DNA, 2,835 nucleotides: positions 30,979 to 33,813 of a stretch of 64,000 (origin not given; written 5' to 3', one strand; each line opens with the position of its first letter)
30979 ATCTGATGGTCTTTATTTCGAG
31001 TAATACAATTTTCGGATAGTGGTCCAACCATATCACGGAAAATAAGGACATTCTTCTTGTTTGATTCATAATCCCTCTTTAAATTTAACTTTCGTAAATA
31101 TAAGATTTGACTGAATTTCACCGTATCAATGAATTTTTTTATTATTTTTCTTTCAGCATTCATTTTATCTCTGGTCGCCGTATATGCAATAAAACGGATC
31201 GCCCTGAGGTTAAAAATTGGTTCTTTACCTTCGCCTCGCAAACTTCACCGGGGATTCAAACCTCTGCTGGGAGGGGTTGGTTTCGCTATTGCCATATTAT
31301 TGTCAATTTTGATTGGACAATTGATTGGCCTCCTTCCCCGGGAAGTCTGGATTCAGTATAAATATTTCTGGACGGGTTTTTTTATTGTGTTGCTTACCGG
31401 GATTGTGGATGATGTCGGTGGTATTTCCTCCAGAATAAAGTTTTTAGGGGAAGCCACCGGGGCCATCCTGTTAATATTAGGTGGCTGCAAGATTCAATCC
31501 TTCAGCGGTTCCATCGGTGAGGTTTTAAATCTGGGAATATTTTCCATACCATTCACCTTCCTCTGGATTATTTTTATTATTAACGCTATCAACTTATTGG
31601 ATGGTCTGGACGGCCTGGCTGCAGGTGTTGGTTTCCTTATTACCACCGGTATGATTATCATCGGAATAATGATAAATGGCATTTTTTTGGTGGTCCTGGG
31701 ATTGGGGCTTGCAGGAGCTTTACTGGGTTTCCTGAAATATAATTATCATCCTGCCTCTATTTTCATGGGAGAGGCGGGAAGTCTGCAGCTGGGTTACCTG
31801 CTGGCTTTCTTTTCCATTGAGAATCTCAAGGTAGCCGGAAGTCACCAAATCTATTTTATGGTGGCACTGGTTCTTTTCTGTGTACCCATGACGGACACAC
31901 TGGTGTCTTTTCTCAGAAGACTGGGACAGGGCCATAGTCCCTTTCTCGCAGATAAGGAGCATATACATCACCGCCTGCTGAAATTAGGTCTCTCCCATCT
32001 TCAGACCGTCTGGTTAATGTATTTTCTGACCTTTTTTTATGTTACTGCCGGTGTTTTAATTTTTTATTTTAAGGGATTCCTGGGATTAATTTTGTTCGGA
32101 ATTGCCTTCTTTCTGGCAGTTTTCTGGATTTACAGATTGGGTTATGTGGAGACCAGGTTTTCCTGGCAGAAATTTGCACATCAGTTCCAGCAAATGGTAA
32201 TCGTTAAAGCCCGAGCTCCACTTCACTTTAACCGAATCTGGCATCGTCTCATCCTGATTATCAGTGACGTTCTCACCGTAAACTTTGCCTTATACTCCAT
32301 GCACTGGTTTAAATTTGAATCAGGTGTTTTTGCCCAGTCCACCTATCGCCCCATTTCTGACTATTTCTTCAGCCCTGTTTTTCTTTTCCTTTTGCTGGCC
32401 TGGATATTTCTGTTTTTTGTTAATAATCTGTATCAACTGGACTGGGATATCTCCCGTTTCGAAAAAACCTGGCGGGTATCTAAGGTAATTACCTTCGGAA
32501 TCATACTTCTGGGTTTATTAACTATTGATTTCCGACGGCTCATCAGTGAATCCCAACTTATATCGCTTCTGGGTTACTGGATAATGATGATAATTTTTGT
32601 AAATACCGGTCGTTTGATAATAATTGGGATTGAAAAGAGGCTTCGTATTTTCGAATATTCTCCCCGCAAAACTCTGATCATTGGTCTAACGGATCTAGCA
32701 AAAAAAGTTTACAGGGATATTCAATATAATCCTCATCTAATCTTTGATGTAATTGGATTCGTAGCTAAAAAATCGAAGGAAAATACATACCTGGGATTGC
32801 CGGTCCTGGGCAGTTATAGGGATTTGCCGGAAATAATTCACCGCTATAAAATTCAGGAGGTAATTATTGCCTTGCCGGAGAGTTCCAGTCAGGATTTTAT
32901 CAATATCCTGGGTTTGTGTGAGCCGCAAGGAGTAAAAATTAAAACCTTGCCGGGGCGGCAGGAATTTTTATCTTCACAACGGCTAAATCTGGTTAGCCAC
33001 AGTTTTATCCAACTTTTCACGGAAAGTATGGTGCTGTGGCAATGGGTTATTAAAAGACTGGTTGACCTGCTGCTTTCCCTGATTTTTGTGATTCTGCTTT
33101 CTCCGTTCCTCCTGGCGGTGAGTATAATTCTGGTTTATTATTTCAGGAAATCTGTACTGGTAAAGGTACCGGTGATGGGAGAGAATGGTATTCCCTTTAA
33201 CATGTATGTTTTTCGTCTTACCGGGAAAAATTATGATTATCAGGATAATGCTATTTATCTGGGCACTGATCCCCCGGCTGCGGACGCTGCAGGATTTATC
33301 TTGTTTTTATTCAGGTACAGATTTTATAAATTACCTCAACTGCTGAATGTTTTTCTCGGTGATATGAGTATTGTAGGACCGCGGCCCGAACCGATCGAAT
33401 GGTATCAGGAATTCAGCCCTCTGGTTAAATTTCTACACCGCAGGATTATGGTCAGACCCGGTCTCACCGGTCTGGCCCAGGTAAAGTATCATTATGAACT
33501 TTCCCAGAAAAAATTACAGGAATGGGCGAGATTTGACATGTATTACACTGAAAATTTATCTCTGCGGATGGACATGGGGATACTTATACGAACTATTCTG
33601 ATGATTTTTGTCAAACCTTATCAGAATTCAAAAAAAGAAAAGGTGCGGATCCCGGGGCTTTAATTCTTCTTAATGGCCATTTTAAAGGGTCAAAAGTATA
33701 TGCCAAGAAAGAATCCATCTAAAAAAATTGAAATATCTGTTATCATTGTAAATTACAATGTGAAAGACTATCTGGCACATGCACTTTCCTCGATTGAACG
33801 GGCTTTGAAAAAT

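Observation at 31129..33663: One polypeptide joins a WecA/MraY-type PNPT to a complete WbaP-type PGT scaffold whose catalytic Asp-Glu dyad is replaced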

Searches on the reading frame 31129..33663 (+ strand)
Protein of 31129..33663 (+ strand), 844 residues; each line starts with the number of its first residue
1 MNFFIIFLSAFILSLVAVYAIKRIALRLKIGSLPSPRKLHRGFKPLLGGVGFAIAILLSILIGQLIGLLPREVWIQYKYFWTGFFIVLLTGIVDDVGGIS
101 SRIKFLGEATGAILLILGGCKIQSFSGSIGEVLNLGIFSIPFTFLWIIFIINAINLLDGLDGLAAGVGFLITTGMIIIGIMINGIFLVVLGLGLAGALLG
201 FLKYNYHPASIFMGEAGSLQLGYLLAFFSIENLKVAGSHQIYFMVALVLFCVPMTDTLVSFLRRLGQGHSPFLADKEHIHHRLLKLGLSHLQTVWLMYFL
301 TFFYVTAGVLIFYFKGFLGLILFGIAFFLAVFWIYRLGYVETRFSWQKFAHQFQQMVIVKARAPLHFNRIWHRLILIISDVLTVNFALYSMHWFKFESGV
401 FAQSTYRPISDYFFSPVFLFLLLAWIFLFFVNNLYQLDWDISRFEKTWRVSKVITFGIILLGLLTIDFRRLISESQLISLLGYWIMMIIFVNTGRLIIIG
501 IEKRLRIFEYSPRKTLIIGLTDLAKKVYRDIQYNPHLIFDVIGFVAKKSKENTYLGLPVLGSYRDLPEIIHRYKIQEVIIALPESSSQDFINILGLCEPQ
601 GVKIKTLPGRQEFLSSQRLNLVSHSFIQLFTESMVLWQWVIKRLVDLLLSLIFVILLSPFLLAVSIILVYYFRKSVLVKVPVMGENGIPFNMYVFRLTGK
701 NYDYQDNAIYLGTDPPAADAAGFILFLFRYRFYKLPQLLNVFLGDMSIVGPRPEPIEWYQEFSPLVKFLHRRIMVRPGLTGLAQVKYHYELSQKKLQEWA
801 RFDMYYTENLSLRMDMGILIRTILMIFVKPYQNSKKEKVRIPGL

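Call 3: search_protein_families(library=pfam, proteins=[window:31129-33663:+], max_evalue=0.1)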
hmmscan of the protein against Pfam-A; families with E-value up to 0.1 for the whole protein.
window:31129-33663:+ (844 aa): 3 families
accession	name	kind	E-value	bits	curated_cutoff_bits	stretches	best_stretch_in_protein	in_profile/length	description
PF02397.22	Bac_transf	-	2.7e-37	128.5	27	1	642-827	1-178/179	Bacterial sugar transferase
PF00953.26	Glycos_transf_4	-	4.4e-35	121.5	27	1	80-230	4-157/160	Glycosyl transferase family 4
PF13727.12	CoA_binding_3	-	2.4e-12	47.6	25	1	435-608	6-175/175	CoA-binding domain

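Call 4: search_protein_families(library=ncbifam, proteins=[window:31129-33663:+], max_evalue=0.1)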
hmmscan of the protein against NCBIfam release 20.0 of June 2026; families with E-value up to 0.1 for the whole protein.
window:31129-33663:+ (844 aa): 13 families
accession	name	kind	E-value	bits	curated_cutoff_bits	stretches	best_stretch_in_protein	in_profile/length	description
TIGR03025.1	EPS_sugtrans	subfamily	1.8e-74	251.6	295.55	1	379-829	2-441/445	exopolysaccharide biosynthesis polyprenyl glycosylphosphotransferase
TIGR03023.1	WcaJ_sugtrans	equivalog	5.2e-66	223.8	410.75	1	379-829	2-449/453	undecaprenyl-phosphate glucose phosphotransferase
TIGR03013.1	EpsB_2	subfamily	1.5e-45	156.1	393.35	1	418-827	35-437/443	TIGR03013 family XrtA/PEP-CTERM system glycosyltransferase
TIGR03022.1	WbaP_sugtrans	subfamily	1e-40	140.4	403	2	376-698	1-315/456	undecaprenyl-phosphate galactose phosphotransferase WbaP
TIGR02380.1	ECA_wecA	exception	5e-34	118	326.05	1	7-340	4-339/346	UDP-N-acetylglucosamine--undecaprenyl-phosphate N-acetylglucosaminephosphotransferase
NF041877.1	EPS_EpsZ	equivalog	2.3e-30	105.6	800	1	442-826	64-452/459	exopolysaccharide biosynthesis polyisoprenyl-phosphate hexose-1-phosphate transferase EpsZ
NF007518.0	PRK10124.1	equivalog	1.4e-28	99.8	684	1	436-829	60-460/464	undecaprenyl-phosphate glucose phosphotransferase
NF053644.1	MraY_archaea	equivalog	8.4e-22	77.9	450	1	112-305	161-336/340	pseudomurein biosynthesis MraY family phospho-N-acetylmuramoyl-pentapeptide-transferase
NF052601.1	undeca_RfbP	equivalog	2.3e-18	66.3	330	1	730-828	145-237/244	undecaprenyl-phosphate galactose phosphotransferase family protein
NF045514.1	glycotran_HepC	equivalog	9e-15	54.5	140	1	636-753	111-211/220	heterocyst development glycosyltransferase HepC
NF011751.0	PRK15204.1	equivalog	4.9e-13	48.5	907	1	371-826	12-469/476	undecaprenyl-phosphate galactose phosphotransferase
TIGR00445.1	mraY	equivalog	1.1e-12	48.2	192.05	1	38-230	29-243/321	phospho-N-acetylmuramoyl-pentapeptide-transferase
NF050817.1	PolSacchBiosHfsE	equivalog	3.7e-12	45.7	750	1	516-823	144-456/467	polysaccharide biosynthesis protein HfsE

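Call 5: search_solved_structures(query=window:31129-33663:+, max_evalue=0.01, show_alignments=5)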
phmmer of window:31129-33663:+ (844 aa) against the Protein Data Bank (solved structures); distinct sequences matched with E-value up to 0.01: 17.
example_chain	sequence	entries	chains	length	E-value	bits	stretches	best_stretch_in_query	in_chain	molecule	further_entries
8g1n_A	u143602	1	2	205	4.3e-22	81.6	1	638-827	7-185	N,N'-diacetylbacilliosaminyl-1-phosphate transferase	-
8e37_B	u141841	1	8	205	8.1e-22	80.6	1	638-827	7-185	N,N'-diacetylbacilliosaminyl-1-phosphate transferase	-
9s7s_A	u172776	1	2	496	7.4e-14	54.3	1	505-829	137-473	UDP-Gal::undecaprenolphosphate Gal-1-P transferase WbaP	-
30wc_A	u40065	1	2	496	7.4e-14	54.3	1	505-829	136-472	Undecaprenyl-phosphate galactose phosphotransferase WbaP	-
9s8l_A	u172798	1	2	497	7.4e-14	54.3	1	505-829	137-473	UDP-Gal::undecaprenolphosphate Gal-1-P transferase WbaP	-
30us_A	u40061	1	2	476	1e-13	53.9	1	505-828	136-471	UDP-Gal::undecaprenolphosphate Gal-1-P transferase WbaP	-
5jnq_A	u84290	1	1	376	2.4e-12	49.3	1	125-298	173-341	Phospho-N-acetylmuramoyl-pentapeptide-transferase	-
9zno_A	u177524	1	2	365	3.9e-09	38.7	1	5-303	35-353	Phospho-N-acetylmuramoyl-pentapeptide-transferase (MraY)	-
8t53_A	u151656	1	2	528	2.4e-08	36.1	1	373-826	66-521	Undecaprenyl-phosphate galactose phosphotransferase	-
4j72_A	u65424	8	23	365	6.5e-08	34.6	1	34-303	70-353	Phospho-N-acetylmuramoyl-pentapeptide-transferase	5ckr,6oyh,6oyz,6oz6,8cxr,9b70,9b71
6fm9_A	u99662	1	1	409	0.00013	23.7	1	123-230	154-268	UDP-N-acetylglucosamine--dolichyl-phosphate N-acetylglucosaminephosphotransferase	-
6bw5_A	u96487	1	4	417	0.00013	23.7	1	123-230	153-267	UDP-N-acetylglucosamine--dolichyl-phosphate N-acetylglucosaminephosphotransferase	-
6bw6_A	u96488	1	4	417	0.00014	23.6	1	123-230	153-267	UDP-N-acetylglucosamine--dolichyl-phosphate N-acetylglucosaminephosphotransferase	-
9znn_A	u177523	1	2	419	0.00015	23.5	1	123-230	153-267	UDP-N-acetylglucosamine--dolichyl-phosphate N-acetylglucosaminephosphotransferase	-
5lev_A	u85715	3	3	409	0.00019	23.2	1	123-227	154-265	UDP-N-acetylglucosamine--dolichyl-phosphate N-acetylglucosaminephosphotransferase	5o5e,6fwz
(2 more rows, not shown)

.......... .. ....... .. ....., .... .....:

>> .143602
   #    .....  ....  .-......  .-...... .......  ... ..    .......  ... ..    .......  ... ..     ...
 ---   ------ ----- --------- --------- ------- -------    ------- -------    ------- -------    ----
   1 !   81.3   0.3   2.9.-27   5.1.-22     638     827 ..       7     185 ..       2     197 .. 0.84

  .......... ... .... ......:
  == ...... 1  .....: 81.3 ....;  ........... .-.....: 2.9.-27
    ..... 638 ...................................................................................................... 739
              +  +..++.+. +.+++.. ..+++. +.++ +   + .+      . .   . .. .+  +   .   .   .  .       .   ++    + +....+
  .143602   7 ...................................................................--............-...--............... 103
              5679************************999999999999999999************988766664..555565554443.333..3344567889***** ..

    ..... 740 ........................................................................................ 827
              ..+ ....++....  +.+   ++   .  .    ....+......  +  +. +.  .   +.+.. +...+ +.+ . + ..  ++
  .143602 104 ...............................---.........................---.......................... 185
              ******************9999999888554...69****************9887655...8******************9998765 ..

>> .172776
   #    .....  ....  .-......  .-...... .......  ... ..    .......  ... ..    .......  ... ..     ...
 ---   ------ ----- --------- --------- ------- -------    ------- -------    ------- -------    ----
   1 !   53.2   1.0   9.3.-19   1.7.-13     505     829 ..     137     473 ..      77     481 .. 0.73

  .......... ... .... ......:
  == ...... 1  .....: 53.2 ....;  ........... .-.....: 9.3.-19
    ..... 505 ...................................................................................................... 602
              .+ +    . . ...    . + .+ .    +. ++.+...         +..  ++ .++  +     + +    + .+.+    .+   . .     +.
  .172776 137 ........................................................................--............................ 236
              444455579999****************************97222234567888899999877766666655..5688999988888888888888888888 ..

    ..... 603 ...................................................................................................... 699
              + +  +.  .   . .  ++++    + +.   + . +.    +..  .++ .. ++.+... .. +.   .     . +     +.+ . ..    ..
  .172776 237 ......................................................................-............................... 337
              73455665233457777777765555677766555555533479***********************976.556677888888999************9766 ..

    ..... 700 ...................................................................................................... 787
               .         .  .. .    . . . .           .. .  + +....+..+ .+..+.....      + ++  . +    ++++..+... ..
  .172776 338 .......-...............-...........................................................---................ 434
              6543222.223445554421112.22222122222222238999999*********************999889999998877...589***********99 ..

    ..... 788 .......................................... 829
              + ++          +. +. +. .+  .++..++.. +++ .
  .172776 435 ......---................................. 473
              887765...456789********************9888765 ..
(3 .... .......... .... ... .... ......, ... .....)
